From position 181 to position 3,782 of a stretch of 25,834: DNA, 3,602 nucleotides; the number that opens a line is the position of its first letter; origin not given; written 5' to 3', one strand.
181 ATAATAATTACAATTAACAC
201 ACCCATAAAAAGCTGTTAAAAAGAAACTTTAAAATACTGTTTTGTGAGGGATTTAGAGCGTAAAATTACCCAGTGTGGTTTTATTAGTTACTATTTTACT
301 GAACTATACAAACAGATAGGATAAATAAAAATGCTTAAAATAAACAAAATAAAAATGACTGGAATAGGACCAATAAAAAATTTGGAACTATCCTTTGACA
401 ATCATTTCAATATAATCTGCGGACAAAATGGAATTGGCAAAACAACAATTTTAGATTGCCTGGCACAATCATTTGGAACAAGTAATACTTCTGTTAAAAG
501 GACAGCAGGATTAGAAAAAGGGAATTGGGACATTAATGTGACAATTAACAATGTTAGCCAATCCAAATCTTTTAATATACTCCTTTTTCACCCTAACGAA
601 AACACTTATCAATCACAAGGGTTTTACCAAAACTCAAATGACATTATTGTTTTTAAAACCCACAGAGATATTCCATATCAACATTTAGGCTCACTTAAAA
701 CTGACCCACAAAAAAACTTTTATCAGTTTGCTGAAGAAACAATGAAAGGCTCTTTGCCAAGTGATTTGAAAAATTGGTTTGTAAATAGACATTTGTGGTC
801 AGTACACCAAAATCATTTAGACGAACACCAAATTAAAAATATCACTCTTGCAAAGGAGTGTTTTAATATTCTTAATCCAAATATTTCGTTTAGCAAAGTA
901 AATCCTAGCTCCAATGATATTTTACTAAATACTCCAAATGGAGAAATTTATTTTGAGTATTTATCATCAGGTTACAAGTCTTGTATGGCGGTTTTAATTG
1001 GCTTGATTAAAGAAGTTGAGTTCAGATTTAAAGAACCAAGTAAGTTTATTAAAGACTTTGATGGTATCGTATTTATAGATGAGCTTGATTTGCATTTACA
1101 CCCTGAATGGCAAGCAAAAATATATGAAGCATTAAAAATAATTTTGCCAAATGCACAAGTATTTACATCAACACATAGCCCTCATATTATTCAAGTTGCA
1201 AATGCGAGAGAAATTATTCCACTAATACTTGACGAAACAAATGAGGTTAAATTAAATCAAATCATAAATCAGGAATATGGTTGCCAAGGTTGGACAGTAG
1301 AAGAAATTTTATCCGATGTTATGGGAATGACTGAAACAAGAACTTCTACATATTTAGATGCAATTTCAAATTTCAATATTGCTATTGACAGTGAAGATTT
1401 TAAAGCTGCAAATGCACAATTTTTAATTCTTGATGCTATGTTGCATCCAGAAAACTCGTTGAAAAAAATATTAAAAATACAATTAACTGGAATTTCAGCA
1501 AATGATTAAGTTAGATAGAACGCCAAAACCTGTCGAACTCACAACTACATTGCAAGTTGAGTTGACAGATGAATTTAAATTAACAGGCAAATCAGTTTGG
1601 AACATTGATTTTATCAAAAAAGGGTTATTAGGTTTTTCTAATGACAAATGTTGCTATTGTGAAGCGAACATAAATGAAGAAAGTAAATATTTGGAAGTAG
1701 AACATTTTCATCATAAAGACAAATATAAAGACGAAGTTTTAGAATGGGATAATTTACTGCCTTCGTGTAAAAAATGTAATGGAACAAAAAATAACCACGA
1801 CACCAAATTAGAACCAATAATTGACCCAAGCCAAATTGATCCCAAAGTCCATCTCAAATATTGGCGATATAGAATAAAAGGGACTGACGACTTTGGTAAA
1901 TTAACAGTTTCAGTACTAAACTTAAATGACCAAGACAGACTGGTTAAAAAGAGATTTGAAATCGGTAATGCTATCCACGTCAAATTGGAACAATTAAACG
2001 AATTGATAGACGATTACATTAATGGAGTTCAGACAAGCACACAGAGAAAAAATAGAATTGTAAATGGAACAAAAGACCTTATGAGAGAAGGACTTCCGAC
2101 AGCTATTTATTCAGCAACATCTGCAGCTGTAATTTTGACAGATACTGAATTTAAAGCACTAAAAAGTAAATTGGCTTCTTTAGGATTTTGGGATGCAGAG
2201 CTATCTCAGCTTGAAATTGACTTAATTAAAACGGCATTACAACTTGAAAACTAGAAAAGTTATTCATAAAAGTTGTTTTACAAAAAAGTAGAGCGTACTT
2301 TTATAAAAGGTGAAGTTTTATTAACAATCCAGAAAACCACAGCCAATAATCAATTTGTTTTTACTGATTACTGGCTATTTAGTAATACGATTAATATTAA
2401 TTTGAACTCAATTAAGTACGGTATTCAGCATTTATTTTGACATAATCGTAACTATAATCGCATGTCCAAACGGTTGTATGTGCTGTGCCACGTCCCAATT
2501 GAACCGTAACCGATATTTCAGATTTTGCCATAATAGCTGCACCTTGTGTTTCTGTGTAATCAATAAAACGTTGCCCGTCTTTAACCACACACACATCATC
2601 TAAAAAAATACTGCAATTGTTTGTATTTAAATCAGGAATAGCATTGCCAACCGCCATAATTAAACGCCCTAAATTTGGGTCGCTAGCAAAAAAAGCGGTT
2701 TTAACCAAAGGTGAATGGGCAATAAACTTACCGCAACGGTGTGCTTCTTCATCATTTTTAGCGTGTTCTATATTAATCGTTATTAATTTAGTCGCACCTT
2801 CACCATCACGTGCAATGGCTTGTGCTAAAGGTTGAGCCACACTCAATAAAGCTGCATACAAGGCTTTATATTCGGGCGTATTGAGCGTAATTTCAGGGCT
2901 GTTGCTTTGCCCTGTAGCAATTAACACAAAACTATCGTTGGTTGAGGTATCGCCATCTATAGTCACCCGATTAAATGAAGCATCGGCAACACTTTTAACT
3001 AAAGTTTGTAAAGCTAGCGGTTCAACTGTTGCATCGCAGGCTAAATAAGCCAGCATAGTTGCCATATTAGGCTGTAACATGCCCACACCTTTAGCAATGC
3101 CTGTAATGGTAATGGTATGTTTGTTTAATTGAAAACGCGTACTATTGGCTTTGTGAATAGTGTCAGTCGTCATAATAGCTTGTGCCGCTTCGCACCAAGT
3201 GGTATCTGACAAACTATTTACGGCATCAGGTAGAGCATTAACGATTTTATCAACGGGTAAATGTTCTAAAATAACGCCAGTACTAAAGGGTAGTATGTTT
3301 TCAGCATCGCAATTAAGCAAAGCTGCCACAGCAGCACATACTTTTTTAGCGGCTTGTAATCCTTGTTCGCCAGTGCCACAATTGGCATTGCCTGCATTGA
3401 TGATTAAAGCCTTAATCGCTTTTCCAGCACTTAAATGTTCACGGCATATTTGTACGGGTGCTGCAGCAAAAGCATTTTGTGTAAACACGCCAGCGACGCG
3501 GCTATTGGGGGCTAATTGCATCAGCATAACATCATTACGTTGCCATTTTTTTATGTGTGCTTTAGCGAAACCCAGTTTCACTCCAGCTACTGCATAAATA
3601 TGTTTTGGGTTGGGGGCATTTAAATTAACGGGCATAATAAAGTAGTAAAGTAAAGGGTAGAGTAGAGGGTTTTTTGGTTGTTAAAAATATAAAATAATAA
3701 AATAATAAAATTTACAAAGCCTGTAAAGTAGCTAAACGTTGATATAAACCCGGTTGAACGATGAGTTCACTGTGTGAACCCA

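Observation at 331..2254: Septu-like two-gene defence module (AAA_15/21 ATPase plus HNH nuclease) in a very AT-rich islet next to argJ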

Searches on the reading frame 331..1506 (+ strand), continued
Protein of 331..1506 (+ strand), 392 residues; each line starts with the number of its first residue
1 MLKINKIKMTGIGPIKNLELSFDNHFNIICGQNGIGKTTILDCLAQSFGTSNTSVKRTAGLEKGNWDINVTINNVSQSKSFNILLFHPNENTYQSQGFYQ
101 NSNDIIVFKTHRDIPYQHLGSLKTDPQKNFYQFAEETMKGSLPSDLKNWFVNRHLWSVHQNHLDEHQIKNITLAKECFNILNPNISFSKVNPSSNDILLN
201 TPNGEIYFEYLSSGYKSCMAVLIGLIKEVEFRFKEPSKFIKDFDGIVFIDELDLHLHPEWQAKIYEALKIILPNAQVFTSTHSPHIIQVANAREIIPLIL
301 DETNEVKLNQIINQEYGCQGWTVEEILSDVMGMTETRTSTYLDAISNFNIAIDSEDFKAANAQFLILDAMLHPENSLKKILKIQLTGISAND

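Call 61: find_encoding_contigs(protein=P0006, flank=6000, max_places=2)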
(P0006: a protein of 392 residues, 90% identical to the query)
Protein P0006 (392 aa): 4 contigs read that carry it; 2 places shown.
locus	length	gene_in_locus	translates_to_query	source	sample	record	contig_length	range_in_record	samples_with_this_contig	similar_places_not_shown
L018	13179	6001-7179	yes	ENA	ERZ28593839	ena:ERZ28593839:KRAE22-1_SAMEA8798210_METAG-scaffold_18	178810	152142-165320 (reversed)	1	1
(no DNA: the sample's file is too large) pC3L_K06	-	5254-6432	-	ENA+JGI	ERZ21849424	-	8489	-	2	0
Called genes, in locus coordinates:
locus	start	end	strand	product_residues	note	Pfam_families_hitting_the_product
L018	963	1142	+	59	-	-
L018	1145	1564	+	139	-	PF22105:DUF6943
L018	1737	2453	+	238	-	-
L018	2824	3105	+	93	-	-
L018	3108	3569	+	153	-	-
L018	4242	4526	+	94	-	-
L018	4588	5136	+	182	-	PF16263:DUF4917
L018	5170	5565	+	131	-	PF16263:DUF4917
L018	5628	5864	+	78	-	-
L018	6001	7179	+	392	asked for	PF02463:SMC_N (faint), PF13175:AAA_15, PF13476:AAA_23, PF13514:AAA_27 (faint), PF13304:AAA_21, PF13175:AAA_15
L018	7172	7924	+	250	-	-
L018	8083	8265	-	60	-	-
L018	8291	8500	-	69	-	-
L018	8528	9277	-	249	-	-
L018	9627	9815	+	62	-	-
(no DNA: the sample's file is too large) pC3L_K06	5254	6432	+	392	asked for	PF02463:SMC_N (faint), PF13175:AAA_15, PF13476:AAA_23, PF13514:AAA_27 (faint), PF13304:AAA_21, PF13175:AAA_15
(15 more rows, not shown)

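Call 62: find_encoding_contigs(protein=P0004, flank=6000, max_places=2)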
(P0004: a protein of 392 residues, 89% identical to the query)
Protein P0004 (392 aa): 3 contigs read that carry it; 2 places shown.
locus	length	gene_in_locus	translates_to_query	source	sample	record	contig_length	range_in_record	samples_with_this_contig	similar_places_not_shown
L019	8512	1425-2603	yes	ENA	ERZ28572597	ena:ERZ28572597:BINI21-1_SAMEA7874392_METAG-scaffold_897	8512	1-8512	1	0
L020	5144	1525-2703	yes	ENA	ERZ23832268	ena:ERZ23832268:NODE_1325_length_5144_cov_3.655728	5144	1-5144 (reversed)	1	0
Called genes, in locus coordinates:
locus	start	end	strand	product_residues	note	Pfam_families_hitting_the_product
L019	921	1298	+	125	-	-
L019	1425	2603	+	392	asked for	PF02463:SMC_N (faint), PF13175:AAA_15, PF13476:AAA_23, PF13304:AAA_21, PF13175:AAA_15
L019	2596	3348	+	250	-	-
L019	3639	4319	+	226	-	PF07751:Abi_2 (weak)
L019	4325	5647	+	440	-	-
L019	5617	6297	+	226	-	PF04288:MukE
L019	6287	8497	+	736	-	-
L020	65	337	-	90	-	-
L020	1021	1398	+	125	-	-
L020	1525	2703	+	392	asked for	PF02463:SMC_N (faint), PF13175:AAA_15, PF13476:AAA_23, PF13304:AAA_21, PF13175:AAA_15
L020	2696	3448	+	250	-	-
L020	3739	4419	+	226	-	PF07751:Abi_2 (weak)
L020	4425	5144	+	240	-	?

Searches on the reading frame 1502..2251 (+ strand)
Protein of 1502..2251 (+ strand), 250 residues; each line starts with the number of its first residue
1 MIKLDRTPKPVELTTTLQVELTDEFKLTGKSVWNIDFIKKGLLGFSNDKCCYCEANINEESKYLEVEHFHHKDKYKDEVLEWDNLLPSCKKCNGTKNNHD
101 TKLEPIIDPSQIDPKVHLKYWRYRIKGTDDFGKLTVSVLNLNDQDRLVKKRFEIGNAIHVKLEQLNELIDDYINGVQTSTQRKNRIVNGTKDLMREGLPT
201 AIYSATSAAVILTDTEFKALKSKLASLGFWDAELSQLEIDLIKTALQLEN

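Call 3: search_protein_families(library=pfam, proteins=[window:1502-2251:+], max_evalue=1)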
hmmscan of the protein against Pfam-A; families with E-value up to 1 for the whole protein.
window:1502-2251:+ (250 aa): 5 families
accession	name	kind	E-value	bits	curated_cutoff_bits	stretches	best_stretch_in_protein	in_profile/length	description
PF01844.29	HNH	-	0.00016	22.2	21.4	1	50-98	1-46/47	HNH endonuclease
PF08539.16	HbrB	-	0.059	13.8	22.7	1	155-198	20-62/166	HbrB-like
PF03764.24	EFG_IV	-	0.21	11.8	24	1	169-222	48-100/121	Elongation factor G, domain IV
PF02945.21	Endonuclease_7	-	0.26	11.7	23.6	1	41-94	17-61/82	Recombination endonuclease VII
PF13395.12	HNH_4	-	0.28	11.6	22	1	50-98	1-50/54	HNH endonuclease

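Call 4: search_protein_families(library=padloc, proteins=[window:1502-2251:+], max_evalue=1)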
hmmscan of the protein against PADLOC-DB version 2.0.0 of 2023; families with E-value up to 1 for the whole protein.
window:1502-2251:+ (250 aa): 72 families (the best 25 are shown)
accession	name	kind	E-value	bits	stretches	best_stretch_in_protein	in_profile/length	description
PDLC00342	PtuB1|PtuB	-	1.1e-96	321.1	1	1-248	1-246/247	Unknown function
PDLC00336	PtuB1|PtuB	-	2.8e-37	126.7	1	36-224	52-244/250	Unknown function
PDLC00337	PtuB1|PtuB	-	5.1e-28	96.4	1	1-178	1-180/216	Unknown function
PDLC02924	HNH_I-A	-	8.6e-19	66.3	1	1-170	1-168/198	-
PDLC00332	PtuB1|PtuB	-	5.3e-18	63.6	1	4-181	4-191/212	Unknown function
PDLC00328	PtuB1|PtuB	-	5e-16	57.1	2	38-99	51-120/295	Unknown function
PDLC00339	PtuB1|PtuB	-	7e-16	56.8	1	29-208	46-250/261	Unknown function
PDLC00324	PtuB1|PtuB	-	3.3e-15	54.4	1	1-174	1-174/209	Unknown function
PDLC00322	PtuB1|PtuB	-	1.9e-14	52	1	1-166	1-171/215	Unknown function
PDLC00326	PtuB1|PtuB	-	1.4e-13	49.2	1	1-167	1-178/197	Unknown function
PDLC00314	PtuB1|PtuB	-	1.6e-13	49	1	2-97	2-94/156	Unknown function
PDLC00292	PtuA1|PtuA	-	1.7e-13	47.9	1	38-214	49-244/726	AAA ATPase domain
PDLC00351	PtuB1|PtuB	-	2.4e-13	48.6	1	36-99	45-108/195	Unknown function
PDLC00334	PtuB1|PtuB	-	6.1e-13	47.1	1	38-175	35-185/222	Unknown function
PDLC00340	PtuB1|PtuB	-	6.4e-13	46.9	2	46-99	65-113/268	Unknown function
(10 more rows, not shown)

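Call 5: search_protein_families(library=ncbifam, proteins=[window:1502-2251:+], max_evalue=1)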
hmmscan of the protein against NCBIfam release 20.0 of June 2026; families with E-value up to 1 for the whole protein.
window:1502-2251:+ (250 aa): 3 families
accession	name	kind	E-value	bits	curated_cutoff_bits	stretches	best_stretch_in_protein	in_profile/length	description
NF041761.1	PtuB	equivalog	6.9e-17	62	150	1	1-171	1-190/218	retron Ec78 anti-phage system effector HNH endonuclease PtuB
TIGR02646.1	TIGR02646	subfamily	4.8e-10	39.7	52.15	1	39-95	16-70/144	retron system putative HNH endonuclease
NF040563.1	guided_IscB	equivalog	3.7e-05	23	175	1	38-102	183-241/314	RNA-guided endonuclease IscB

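Call 12: search_solved_structures(query=window:1502-2251:+, max_evalue=0.01, show_alignments=2)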
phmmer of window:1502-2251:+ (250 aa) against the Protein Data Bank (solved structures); distinct sequences matched with E-value up to 0.01: 3.
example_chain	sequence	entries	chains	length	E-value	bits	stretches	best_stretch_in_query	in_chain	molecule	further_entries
9n69_F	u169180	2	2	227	0.00045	23.2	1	45-149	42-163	TIGR02646 family protein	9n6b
22bv_F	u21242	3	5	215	0.0081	19.1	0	41-93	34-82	TIGR02646 family protein | PtuB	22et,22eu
9vh1_F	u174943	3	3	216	0.0088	19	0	38-91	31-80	Retron Ec78 putative HNH endonuclease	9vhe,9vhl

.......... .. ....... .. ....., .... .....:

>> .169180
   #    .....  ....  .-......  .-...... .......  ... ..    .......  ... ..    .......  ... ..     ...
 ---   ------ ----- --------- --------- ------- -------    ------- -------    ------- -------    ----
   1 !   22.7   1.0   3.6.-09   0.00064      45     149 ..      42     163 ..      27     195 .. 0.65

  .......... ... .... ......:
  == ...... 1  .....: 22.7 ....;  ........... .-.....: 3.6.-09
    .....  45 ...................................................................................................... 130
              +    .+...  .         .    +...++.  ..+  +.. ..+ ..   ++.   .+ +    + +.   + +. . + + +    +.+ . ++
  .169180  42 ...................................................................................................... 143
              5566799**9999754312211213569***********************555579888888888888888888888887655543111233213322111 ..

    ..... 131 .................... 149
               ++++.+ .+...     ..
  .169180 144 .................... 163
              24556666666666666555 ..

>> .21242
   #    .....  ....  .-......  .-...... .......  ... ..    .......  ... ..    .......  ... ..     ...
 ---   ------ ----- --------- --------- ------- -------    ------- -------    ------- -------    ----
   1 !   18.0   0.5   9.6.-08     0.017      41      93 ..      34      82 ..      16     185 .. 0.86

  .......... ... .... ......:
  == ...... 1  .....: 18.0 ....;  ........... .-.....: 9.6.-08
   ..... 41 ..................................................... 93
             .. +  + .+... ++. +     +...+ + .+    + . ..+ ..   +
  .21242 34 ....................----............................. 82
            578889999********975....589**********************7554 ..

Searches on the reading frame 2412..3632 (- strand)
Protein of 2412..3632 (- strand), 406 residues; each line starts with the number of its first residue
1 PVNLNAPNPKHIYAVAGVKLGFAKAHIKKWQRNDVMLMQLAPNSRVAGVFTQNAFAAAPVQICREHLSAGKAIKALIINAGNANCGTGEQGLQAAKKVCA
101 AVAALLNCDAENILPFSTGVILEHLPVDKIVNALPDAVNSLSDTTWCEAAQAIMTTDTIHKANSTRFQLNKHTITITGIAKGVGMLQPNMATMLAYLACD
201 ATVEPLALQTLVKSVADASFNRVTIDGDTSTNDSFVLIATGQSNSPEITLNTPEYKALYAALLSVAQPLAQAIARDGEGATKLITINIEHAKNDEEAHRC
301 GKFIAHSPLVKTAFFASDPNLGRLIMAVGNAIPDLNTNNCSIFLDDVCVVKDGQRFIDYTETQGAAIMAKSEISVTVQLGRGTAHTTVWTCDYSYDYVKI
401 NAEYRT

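Call 20: search_protein_families(library=ncbifam, proteins=[window:2412-3632:-], max_evalue=1e-10)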
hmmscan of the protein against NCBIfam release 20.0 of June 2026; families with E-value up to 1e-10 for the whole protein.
window:2412-3632:- (406 aa): 2 families
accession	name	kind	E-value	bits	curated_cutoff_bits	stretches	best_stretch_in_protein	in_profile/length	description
NF003802.0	PRK05388.1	equivalog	3.1e-154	513.4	351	1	10-406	5-400/400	bifunctional glutamate N-acetyltransferase/amino-acid acetyltransferase ArgJ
TIGR00120.1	ArgJ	equivalog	6.3e-122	407.3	298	1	11-406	4-405/405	bifunctional ornithine acetyltransferase/N-acetylglutamate synthase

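Call 21: find_homologous_proteins(query=window:2412-3632:-, max_evalue=1e-30)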
Query window:2412-3632:- (406 aa): 8000 proteins with E <= 1e-30 among 8000 candidates; the best 120 are listed.
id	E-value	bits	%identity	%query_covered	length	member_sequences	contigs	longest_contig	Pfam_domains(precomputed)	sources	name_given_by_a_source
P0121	2.2e-254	862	94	100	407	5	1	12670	PF01960.24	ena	-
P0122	7.6e-252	853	94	100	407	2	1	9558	PF01960.24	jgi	jgi:glutamate N-acetyltransferase / amino-acid N-acetyltransferase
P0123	1.2e-251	853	94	100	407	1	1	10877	PF01960.24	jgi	jgi:glutamate N-acetyltransferase / amino-acid N-acetyltransferase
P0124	8.6e-217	738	83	100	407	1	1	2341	PF01960.24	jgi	jgi:glutamate N-acetyltransferase/amino-acid N-acetyltransferase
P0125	2.8e-211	720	80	100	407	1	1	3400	PF01960.24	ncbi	-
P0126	7.9e-211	718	80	100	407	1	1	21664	PF01960.24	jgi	jgi:glutamate N-acetyltransferase / amino-acid N-acetyltransferase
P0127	3.3e-210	716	78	100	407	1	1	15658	PF01960.24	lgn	-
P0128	4.3e-201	686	77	100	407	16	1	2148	PF01960.24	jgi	jgi:glutamate N-acetyltransferase/amino-acid N-acetyltransferase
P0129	5.1e-201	686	76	100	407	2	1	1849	PF01960.24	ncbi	-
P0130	2.6e-200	684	77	100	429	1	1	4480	PF01960.24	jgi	jgi:glutamate N-acetyltransferase / amino-acid N-acetyltransferase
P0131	6.7e-198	676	76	100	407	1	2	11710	PF01960.24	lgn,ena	-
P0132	9.0e-198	675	76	100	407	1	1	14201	PF01960.24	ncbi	-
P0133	1.4e-196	671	75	100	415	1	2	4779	PF01960.24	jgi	jgi:glutamate N-acetyltransferase / amino-acid N-acetyltransferase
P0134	4.7e-194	663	75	100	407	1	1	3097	PF01960.24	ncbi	-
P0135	8.3e-194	662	75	100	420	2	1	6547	PF01960.24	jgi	jgi:glutamate N-acetyltransferase / amino-acid N-acetyltransferase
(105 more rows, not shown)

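Call 22: find_encoding_contigs(protein=P0121, flank=8000, max_places=3)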
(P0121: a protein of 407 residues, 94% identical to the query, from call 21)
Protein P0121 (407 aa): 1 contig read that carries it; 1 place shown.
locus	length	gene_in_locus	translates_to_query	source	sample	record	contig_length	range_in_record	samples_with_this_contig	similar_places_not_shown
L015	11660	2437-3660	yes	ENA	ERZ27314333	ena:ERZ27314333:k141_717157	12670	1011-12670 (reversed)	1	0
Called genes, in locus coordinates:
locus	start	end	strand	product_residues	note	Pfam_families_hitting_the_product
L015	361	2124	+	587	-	PF00664:ABC_membrane, PF00005:ABC_tran, PF02463:SMC_N (weak)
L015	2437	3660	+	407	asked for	PF01960:ArgJ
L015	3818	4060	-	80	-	-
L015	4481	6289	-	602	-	PF02624:YcaO, PF18381:YcaO_C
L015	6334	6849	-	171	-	PF00404:Dockerin_1 (faint), PF13499:EF-hand_7 (faint), PF00036:EF-hand_1 (faint), PF13405:EF-hand_6 (faint), PF13202:EF-hand_5 (faint)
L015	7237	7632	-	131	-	PF00380:Ribosomal_S9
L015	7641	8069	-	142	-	PF00572:Ribosomal_L13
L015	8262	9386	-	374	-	PF00266:Aminotran_5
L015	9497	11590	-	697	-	PF03235:GmrSD_N, PF07510:GmrSD_C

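Call 23: find_encoding_contigs(protein=P0123, flank=8000, max_places=3)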
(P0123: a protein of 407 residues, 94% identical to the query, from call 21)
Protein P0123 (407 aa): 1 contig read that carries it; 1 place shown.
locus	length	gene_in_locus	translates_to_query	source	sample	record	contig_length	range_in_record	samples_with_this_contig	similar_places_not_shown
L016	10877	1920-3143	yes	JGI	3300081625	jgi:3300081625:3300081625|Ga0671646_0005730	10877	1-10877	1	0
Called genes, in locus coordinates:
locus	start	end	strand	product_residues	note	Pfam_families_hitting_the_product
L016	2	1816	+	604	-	?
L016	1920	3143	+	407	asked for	PF01960:ArgJ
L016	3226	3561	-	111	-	PF04294:VanW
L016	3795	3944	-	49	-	-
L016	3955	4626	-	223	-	PF13489:Methyltransf_23, PF13847:Methyltransf_31, PF08241:Methyltransf_11, PF08242:Methyltransf_12, PF13649:Methyltransf_25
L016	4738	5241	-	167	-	-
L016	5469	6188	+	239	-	PF01292:Ni_hydr_CYTB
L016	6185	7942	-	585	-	PF01368:DHH, PF02272:DHHA1, PF17768:RecJ_OB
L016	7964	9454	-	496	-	PF00478:IMPDH, PF00571:CBS, PF03060:NMO (weak), PF01070:FMN_dh, PF01645:Glu_synthase (weak)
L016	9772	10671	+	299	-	PF14337:Abi_alpha (weak), PF10987:DUF2806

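Call 24: find_encoding_contigs(protein=P0126, flank=8000, max_places=3)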
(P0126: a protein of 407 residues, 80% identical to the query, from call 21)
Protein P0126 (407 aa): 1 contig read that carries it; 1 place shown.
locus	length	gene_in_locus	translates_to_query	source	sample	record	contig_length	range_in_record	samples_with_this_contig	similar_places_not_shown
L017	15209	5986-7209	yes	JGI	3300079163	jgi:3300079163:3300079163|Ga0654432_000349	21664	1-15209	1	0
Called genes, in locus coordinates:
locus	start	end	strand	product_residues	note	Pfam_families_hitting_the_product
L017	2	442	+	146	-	?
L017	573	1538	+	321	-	PF02729:OTCace_N, PF00185:OTCace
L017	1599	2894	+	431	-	PF01979:Amidohydro_1, PF12890:DHOase, PF07969:Amidohydro_3 (weak)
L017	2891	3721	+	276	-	PF01553:Acyltransferase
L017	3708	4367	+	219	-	PF01464:SLT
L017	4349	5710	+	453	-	PF05496:RuvB_N, PF13191:AAA_16 (faint), PF00004:AAA, PF16193:AAA_assoc_2, PF12002:MgsA_C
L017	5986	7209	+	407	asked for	PF01960:ArgJ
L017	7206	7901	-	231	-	-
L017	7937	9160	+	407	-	PF03739:LptF_LptG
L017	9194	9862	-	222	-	PF01195:Pept_tRNA_hydro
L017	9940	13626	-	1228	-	PF17757:UvrB_inter, PF21132:MFD_D3, PF02559:CarD_TRCF_RID, PF00270:DEAD, PF04851:ResIII, PF00271:Helicase_C, PF03461:TRCF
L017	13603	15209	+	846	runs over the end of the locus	PF02687:FtsX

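Call 53: search_protein_families(library=padloc, proteins=[L016:9772-10668:+, L016:3955-4623:-], max_evalue=0.001)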
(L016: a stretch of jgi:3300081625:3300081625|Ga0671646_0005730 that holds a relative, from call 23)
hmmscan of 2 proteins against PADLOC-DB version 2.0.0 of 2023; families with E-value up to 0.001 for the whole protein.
L016:9772-10668:+ (299 aa): 0 families

L016:3955-4623:- (222 aa): 1 family
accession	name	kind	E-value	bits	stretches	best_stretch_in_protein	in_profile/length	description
PDLC04134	mad2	-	2.6e-07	27.8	1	24-141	273-401/492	mads_2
